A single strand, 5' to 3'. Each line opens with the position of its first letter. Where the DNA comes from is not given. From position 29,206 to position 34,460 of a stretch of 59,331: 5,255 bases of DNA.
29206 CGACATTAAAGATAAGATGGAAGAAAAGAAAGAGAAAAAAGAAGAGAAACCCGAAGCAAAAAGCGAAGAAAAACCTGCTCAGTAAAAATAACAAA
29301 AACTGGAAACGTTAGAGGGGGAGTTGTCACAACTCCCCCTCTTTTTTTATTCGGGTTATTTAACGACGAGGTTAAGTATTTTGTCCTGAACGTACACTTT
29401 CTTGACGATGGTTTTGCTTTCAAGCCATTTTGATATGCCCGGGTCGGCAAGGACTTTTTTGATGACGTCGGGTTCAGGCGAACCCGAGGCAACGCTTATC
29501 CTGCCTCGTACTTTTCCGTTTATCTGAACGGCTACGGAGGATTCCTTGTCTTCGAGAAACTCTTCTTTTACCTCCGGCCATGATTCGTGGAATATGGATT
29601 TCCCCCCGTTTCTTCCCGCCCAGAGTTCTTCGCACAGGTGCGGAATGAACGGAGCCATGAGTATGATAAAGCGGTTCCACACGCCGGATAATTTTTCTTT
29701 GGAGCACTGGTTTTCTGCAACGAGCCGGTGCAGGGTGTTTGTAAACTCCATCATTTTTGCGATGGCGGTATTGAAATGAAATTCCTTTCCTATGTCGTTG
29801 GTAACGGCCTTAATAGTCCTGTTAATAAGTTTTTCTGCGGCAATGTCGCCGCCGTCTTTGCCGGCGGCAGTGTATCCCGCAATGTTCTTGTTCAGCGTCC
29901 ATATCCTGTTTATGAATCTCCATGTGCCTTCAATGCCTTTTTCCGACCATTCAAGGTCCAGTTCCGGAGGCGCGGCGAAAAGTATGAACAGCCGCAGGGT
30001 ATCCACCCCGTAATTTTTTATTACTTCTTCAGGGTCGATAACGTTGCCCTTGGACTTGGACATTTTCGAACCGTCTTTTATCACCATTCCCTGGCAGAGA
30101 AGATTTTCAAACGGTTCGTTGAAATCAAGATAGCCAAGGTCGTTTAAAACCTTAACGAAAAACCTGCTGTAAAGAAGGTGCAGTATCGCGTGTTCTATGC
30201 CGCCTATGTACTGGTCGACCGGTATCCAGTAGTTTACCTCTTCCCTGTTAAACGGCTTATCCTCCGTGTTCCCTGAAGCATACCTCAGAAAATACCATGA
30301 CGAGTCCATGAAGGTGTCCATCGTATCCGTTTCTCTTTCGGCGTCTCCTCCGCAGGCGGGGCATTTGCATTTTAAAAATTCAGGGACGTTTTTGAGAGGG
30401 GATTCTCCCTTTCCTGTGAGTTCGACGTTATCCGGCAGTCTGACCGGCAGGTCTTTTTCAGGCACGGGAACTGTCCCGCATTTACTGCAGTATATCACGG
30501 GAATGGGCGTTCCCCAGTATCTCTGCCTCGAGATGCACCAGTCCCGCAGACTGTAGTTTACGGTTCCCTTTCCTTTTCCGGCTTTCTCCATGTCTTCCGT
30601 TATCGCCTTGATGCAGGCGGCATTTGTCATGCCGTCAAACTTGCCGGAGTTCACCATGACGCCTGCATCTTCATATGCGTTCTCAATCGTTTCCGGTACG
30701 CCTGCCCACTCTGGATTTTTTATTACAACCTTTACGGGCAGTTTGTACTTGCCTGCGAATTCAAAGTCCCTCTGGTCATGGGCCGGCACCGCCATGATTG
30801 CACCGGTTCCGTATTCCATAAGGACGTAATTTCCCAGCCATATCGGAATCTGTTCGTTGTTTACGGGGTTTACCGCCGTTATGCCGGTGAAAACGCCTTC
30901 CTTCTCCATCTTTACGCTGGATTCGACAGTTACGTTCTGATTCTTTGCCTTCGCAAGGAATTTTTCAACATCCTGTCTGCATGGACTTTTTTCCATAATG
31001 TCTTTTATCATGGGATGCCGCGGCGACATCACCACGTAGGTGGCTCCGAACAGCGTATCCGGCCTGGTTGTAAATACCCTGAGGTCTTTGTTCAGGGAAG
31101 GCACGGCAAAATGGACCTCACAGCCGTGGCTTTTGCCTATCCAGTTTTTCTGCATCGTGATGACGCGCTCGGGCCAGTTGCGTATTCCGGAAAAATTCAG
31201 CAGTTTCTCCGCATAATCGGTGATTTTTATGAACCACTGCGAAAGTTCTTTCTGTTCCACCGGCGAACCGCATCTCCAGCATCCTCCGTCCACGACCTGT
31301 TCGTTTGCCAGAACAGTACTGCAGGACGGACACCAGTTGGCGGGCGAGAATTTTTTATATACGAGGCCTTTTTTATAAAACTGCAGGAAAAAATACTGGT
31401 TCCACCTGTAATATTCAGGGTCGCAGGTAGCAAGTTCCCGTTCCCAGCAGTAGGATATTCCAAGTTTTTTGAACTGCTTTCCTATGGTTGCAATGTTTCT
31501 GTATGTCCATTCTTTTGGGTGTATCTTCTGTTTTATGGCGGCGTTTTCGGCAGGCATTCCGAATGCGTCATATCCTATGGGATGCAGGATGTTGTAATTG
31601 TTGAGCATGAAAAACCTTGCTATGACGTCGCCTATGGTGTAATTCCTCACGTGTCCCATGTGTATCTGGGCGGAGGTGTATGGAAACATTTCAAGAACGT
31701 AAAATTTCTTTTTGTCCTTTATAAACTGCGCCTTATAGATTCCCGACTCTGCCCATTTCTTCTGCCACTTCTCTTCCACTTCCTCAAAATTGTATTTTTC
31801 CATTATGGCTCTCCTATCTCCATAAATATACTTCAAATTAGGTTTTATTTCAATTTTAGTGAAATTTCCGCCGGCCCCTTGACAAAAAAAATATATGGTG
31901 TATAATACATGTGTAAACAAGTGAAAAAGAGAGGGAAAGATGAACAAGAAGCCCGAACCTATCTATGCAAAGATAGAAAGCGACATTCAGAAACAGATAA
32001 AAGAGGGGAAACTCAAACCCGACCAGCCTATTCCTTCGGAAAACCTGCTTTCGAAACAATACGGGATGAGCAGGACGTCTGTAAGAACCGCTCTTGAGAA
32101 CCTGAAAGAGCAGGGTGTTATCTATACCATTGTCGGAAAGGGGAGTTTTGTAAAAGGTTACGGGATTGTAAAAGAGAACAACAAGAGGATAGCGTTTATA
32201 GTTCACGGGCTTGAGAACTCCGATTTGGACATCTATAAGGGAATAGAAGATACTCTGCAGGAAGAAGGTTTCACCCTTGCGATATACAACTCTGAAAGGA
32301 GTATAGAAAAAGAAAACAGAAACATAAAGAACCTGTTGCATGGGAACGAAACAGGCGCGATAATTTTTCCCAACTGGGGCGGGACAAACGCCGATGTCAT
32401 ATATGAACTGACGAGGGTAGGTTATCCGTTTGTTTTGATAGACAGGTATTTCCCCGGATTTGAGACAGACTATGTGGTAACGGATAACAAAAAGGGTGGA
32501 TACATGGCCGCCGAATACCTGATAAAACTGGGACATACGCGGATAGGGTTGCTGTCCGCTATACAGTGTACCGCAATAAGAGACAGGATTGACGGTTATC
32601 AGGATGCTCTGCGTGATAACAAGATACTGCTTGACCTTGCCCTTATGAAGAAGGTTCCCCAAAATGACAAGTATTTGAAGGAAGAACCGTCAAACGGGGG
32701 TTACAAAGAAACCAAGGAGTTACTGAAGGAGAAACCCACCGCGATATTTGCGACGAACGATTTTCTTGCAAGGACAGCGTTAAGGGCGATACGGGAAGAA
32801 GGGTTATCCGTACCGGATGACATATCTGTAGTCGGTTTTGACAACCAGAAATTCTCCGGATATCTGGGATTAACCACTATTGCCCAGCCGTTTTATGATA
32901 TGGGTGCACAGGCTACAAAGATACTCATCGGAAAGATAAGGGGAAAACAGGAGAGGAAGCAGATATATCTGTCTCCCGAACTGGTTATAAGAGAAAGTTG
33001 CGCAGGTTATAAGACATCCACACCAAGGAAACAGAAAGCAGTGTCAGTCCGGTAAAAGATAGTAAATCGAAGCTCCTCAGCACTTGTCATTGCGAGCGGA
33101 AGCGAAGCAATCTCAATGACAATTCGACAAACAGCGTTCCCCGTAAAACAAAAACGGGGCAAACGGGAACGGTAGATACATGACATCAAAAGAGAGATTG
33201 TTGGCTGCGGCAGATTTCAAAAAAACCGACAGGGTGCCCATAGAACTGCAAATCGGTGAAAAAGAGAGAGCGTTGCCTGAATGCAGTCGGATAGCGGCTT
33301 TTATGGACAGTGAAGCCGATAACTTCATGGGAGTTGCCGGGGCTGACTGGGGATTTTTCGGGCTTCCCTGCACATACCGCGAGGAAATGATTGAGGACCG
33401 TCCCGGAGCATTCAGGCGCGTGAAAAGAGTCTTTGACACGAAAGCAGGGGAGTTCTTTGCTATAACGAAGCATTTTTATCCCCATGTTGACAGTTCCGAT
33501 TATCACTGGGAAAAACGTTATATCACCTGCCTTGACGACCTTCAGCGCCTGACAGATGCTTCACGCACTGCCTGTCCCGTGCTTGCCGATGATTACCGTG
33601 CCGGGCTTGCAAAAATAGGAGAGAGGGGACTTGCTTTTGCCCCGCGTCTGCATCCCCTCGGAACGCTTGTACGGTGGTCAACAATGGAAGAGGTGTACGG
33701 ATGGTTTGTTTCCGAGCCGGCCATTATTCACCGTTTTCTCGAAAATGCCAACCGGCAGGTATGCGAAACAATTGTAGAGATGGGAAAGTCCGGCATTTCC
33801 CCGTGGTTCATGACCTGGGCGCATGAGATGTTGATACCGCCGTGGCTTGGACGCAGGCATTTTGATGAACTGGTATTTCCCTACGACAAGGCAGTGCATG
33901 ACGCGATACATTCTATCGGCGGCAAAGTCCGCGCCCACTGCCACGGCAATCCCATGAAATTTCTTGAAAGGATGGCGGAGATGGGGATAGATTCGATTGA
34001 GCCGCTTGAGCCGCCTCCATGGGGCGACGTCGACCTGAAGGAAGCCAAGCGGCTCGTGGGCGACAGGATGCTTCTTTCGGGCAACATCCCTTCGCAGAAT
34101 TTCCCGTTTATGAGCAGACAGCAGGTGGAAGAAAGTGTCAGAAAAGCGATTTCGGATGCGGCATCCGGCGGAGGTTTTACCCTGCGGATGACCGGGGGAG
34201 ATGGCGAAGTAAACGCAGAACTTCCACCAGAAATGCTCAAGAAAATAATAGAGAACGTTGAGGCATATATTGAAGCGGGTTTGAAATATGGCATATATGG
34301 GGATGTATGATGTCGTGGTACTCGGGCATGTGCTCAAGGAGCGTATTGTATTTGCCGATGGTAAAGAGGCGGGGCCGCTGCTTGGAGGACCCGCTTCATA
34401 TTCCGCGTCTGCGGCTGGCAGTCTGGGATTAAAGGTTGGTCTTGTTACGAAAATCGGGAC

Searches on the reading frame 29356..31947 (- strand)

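Call 91: search_protein_families(library=pfam, proteins=[window:29356-31947:-], max_evalue=0.00001)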
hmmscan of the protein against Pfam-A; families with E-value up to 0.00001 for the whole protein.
window:29356-31947:- (863 aa): 5 families
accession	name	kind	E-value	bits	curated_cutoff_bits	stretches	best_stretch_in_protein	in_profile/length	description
PF13603.12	tRNA-synt_1_2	-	8e-72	241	25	1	267-453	1-184/185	Leucyl-tRNA synthetase, editing domain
PF00133.28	tRNA-synt_1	-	3.8e-58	197.6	22.7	2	467-667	228-413/414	tRNA synthetases class I (I, L, M and V)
PF09334.17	tRNA-synt_1g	-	3.4e-35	122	20.1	2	86-228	5-144/391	tRNA synthetases class I (M)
PF08264.19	Anticodon_1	-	8.4e-23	81.3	25.1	1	706-825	6-144/148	Anticodon-binding domain of tRNA ligase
PF01406.26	tRNA-synt_1e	-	1.5e-08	34.8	27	0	615-671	240-295/301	tRNA synthetases class I (C) catalytic domain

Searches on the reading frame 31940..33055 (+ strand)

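Call 92: search_protein_families(library=pfam, proteins=[window:31940-33055:+], max_evalue=0.00001)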
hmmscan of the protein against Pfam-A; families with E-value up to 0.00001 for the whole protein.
window:31940-33055:+ (371 aa): 4 families
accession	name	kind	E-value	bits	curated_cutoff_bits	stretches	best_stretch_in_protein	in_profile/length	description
PF13377.12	Peripla_BP_3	-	2.5e-32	112.7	26.5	1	191-354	1-167/167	Periplasmic binding protein-like domain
PF13407.12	Peripla_BP_4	-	1.5e-21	77.5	35.1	1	84-336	1-257/258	Periplasmic binding protein domain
PF00392.27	GntR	-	7.7e-15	54.7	27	1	9-71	2-64/64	Bacterial regulatory proteins, gntR family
PF00532.27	Peripla_BP_1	-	3.6e-14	53.3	22.2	1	96-333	17-261/281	Periplasmic binding proteins and sugar binding domain of LacI family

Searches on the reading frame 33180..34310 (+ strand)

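Call 92: search_protein_families(library=pfam, proteins=[window:33180-34310:+], max_evalue=0.00001)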
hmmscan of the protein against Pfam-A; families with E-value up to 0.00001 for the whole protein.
window:33180-34310:+ (376 aa): 1 family
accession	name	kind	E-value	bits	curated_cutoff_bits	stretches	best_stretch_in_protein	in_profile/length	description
PF01208.23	URO-D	-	8.1e-16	58.4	23.9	1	168-362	161-345/346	Uroporphyrinogen decarboxylase (URO-D)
